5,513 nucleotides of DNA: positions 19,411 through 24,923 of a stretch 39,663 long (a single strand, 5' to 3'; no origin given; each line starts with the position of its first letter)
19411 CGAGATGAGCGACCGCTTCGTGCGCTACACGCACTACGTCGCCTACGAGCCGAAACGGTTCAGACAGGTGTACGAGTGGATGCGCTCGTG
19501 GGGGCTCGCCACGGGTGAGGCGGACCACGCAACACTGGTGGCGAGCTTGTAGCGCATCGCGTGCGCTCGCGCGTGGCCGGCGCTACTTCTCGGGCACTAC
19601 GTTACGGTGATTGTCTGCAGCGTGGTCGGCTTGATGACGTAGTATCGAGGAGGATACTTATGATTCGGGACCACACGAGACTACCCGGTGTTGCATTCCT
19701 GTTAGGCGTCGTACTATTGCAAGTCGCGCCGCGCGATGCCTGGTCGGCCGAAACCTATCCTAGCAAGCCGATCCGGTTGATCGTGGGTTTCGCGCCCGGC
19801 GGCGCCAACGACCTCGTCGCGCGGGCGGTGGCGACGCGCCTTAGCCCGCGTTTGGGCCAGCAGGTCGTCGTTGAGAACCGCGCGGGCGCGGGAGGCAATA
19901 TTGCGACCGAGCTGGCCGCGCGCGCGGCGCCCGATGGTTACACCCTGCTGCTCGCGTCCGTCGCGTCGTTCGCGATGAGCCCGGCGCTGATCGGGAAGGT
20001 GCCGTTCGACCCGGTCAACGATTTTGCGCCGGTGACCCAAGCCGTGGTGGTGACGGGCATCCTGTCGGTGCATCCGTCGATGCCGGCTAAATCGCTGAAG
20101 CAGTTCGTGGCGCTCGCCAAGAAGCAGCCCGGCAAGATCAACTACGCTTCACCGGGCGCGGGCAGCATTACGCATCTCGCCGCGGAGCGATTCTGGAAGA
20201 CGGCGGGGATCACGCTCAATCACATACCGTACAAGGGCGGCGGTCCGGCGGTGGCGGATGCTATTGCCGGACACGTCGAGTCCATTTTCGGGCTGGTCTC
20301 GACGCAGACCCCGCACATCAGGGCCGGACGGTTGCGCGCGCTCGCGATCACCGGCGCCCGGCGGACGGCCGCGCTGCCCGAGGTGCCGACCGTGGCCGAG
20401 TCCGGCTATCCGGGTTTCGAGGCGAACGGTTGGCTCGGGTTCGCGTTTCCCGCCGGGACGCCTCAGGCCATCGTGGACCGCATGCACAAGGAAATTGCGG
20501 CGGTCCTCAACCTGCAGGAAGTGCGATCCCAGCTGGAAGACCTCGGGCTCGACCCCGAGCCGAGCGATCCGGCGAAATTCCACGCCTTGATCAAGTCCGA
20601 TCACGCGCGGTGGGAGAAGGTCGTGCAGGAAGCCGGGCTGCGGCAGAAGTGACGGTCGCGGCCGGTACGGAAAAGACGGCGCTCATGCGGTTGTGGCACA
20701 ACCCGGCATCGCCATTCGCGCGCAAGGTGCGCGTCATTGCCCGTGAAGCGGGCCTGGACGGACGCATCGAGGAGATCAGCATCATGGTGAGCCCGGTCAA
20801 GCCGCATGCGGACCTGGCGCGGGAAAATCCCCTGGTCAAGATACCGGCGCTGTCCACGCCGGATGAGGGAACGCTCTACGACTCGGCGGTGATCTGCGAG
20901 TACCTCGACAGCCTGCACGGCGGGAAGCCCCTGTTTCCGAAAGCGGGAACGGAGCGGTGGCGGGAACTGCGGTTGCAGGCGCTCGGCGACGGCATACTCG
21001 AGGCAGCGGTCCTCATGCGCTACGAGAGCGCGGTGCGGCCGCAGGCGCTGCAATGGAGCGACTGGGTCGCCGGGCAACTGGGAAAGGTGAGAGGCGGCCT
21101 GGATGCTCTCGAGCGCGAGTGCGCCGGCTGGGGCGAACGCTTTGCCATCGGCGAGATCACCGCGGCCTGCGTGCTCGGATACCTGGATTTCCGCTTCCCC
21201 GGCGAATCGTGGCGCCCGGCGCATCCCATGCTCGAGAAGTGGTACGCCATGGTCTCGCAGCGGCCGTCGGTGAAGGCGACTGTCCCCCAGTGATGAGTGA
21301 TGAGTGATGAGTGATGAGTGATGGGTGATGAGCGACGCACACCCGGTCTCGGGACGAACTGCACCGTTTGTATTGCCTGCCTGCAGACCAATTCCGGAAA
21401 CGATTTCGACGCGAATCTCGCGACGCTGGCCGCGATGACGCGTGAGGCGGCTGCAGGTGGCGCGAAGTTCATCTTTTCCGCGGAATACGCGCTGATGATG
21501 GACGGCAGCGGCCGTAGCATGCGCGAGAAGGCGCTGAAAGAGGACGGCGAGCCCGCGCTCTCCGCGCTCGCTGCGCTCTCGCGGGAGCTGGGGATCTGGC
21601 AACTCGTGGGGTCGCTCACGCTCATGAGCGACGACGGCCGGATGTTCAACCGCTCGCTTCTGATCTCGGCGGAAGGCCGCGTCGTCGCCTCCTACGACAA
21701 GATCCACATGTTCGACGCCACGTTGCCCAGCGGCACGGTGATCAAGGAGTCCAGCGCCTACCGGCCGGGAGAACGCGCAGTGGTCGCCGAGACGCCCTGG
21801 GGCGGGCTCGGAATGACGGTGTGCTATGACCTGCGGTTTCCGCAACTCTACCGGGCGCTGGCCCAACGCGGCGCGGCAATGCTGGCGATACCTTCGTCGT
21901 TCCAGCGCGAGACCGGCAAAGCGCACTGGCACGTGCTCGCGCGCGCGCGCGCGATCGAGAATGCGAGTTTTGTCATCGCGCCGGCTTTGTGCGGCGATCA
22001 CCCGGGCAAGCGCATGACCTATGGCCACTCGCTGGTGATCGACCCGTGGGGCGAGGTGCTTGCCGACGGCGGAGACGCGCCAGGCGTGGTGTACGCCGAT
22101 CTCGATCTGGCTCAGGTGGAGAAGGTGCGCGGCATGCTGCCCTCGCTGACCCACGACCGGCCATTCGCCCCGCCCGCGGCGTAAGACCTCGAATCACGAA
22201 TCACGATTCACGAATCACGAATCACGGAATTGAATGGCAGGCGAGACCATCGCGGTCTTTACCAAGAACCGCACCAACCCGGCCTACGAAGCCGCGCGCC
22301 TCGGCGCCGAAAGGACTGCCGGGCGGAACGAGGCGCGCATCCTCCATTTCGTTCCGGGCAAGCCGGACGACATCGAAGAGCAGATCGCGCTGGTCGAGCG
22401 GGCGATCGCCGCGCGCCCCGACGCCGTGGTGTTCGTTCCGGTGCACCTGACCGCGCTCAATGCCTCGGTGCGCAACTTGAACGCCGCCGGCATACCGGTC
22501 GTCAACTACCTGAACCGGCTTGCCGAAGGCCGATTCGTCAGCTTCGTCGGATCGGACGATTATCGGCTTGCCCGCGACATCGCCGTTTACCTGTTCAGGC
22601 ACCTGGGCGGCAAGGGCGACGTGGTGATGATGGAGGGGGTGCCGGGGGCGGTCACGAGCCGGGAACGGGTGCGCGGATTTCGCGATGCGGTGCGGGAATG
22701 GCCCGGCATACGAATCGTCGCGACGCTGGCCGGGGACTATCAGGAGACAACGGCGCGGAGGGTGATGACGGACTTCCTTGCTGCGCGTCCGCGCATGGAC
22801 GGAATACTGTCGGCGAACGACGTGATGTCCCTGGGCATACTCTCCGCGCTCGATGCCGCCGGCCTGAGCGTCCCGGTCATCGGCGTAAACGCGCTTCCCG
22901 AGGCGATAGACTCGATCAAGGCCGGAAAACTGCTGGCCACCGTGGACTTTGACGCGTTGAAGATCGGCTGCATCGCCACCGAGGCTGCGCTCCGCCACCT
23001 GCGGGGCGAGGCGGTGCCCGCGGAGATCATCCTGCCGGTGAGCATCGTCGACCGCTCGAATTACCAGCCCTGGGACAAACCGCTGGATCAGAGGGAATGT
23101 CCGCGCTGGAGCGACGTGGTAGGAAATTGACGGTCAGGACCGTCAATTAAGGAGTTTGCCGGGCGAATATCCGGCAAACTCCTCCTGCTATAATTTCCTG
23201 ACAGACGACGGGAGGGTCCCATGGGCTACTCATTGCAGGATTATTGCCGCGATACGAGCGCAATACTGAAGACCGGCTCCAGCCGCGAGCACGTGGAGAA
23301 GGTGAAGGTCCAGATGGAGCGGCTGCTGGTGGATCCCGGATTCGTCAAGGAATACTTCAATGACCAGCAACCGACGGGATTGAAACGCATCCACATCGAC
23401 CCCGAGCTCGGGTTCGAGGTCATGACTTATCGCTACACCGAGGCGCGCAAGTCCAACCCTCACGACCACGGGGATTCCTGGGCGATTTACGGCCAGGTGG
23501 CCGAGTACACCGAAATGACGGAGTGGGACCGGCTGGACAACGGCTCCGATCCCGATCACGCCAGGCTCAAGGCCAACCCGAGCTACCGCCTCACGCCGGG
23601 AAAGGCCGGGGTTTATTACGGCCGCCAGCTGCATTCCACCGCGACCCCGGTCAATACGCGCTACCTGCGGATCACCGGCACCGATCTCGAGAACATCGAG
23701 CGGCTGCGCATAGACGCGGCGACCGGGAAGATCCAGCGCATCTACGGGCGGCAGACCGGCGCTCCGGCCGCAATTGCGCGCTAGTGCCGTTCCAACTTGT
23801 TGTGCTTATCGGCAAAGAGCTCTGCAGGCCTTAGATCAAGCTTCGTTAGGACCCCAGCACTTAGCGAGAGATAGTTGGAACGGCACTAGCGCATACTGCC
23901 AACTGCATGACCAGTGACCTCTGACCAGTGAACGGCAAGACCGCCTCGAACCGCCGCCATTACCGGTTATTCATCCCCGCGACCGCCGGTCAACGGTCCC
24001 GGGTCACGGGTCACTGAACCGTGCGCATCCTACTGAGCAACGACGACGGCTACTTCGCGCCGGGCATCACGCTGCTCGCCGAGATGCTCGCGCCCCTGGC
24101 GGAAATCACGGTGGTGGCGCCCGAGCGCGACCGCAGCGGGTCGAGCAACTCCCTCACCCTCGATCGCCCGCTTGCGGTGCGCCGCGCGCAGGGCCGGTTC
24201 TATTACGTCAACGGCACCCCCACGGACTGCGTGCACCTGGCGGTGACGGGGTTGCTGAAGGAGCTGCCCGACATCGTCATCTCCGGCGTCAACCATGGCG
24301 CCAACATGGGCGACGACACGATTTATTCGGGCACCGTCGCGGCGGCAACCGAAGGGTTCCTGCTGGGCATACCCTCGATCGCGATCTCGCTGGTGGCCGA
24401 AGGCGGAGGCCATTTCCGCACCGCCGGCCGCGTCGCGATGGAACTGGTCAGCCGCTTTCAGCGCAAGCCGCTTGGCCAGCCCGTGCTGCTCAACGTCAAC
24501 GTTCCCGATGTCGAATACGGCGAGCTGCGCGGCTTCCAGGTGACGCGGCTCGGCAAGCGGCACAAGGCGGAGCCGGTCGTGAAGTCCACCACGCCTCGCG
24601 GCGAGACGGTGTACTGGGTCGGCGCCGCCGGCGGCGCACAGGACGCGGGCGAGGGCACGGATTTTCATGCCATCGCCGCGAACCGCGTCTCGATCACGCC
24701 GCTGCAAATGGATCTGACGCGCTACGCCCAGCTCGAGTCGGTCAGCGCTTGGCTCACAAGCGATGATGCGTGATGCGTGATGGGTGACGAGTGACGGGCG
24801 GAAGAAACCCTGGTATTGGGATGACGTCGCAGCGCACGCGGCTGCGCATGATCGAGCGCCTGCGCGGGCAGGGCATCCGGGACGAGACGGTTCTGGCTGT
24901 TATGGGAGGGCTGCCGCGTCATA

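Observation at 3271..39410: Heptad-periodic inverted-repeat elements occupy most intergenic spacers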

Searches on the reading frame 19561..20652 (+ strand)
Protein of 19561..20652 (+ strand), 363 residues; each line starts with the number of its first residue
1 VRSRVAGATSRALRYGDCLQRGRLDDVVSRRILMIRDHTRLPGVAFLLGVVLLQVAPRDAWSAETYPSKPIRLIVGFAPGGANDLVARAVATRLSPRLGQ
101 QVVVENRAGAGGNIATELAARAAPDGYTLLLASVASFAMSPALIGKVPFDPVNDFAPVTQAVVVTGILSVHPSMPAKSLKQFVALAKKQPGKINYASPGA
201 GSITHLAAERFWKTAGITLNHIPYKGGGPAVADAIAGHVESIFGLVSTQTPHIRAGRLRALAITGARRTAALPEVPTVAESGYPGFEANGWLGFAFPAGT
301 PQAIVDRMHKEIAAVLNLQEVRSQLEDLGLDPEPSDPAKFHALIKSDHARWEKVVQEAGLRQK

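Call 12: search_protein_families(library=pfam, proteins=[window:19561-20652:+])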
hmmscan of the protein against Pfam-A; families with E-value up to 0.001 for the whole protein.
window:19561-20652:+ (363 aa): 1 family
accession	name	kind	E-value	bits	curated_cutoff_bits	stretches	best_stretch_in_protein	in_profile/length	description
PF03401.19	TctC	-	6.3e-74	249.4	27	1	86-360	1-274/274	Tripartite tricarboxylate transporter family receptor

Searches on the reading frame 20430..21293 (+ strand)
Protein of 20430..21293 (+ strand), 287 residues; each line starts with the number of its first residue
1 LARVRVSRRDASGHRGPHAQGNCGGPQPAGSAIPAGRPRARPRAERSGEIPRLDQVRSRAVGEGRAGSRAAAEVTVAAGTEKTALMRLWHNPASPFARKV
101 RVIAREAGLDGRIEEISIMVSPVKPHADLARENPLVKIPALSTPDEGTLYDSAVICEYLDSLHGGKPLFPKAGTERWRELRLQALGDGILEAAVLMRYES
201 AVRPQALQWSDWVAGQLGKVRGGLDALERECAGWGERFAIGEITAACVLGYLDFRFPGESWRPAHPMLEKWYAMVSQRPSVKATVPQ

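Call 12: search_protein_families(library=pfam, proteins=[window:20430-21293:+])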
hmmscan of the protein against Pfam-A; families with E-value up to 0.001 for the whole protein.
window:20430-21293:+ (287 aa): 4 families
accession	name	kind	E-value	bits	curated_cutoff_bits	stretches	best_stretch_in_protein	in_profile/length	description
PF13409.12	GST_N_2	-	4.2e-17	62.9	25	1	93-161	1-69/70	Glutathione S-transferase, N-terminal domain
PF13417.12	GST_N_3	-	1.9e-15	57.4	22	1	88-167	1-75/75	Glutathione S-transferase, N-terminal domain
PF13410.11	GST_C_2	-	4e-13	49.7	24.9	1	211-273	2-68/69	Glutathione S-transferase, C-terminal domain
PF02798.26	GST_N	-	6.1e-10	39.7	20.9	1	86-160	3-75/76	Glutathione S-transferase, N-terminal domain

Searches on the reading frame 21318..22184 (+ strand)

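Call 12: search_protein_families(library=pfam, proteins=[window:21318-22184:+])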
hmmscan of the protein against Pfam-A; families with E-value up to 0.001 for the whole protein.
window:21318-22184:+ (288 aa): 1 family
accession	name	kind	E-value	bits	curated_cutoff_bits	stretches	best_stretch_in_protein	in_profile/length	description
PF00795.27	CN_hydrolase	-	8.8e-52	176.4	23.2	1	19-271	2-255/256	Carbon-nitrogen hydrolase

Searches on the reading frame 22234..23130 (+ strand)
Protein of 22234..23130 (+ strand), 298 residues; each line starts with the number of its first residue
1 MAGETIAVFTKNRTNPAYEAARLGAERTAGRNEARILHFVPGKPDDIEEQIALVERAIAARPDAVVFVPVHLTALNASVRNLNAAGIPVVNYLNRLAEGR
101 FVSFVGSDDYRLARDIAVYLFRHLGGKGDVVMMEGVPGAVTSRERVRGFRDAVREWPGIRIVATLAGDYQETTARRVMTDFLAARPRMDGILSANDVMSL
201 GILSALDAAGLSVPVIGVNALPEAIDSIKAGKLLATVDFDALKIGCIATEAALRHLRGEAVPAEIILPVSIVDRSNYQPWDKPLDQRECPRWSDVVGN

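Call 12: search_protein_families(library=pfam, proteins=[window:22234-23130:+])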
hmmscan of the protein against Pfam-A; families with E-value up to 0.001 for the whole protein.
window:22234-23130:+ (298 aa): 3 families
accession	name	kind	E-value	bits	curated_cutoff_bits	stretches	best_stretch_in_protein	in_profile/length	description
PF13407.12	Peripla_BP_4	-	9.2e-54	183.1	35.1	1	6-259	1-257/258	Periplasmic binding protein domain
PF00532.27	Peripla_BP_1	-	9.8e-14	51.9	22.2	1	6-269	4-275/281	Periplasmic binding proteins and sugar binding domain of LacI family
PF13377.12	Peripla_BP_3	-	1.7e-13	51.4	26.5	1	134-274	18-164/167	Periplasmic binding protein-like domain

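Call 49: find_encoding_contigs(protein=window:22234-23130:+, flank=10000, max_places=10)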
Protein window:22234-23130:+ (298 aa): 1 contig read that carries it; 1 place shown.
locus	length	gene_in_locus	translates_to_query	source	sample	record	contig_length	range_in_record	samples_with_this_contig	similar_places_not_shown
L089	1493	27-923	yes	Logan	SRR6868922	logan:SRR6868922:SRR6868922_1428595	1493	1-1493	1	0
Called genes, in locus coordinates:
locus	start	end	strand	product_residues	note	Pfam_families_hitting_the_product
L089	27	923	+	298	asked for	PF00532:Peripla_BP_1, PF13407:Peripla_BP_4, PF13377:Peripla_BP_3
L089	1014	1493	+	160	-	?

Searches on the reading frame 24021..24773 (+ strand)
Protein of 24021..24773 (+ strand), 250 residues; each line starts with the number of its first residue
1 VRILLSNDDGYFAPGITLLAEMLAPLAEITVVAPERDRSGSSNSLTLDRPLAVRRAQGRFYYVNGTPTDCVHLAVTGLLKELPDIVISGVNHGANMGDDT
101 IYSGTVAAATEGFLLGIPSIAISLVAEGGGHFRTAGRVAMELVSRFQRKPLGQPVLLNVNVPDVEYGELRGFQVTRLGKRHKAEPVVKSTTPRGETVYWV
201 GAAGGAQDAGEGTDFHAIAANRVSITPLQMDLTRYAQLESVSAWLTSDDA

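Call 13: search_protein_families(library=pfam, proteins=[window:24021-24773:+])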
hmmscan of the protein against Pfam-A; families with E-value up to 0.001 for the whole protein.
window:24021-24773:+ (250 aa): 1 family
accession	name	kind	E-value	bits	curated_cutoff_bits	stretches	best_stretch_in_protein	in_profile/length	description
PF01975.23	SurE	-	1.2e-61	208.3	22.1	1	3-183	1-188/189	Survival protein SurE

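Call 39: find_encoding_contigs(protein=window:24021-24773:+, flank=10000, max_places=10)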
Protein window:24021-24773:+ (250 aa): no gene with exactly this product is on record in the collection.
